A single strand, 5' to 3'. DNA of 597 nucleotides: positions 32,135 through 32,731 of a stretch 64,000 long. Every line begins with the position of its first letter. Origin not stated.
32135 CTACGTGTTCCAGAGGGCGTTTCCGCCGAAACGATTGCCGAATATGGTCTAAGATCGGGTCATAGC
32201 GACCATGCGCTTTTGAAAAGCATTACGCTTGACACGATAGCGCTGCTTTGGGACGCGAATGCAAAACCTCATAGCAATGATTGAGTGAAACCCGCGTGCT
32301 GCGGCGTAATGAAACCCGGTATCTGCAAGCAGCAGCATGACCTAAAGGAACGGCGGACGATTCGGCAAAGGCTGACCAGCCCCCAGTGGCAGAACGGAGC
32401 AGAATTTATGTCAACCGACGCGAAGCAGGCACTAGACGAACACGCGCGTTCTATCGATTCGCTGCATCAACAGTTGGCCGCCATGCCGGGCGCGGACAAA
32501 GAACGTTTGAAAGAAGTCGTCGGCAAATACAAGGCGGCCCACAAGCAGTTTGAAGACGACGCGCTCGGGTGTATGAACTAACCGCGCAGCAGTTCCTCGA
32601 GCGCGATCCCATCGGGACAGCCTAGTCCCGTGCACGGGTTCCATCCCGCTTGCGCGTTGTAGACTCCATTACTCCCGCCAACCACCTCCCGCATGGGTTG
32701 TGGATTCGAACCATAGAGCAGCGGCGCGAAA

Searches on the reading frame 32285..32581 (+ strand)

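Call 8: search_protein_families(library=pfam, proteins=[window:32285-32581:+], max_evalue=0.01)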
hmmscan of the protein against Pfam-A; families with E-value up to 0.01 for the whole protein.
window:32285-32581:+ (98 aa): 1 family
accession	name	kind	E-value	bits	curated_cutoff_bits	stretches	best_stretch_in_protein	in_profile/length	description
PF16591.11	HBM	-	3.3e-06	27.1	29.8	1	44-91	166-213/254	Helical bimodular sensor domain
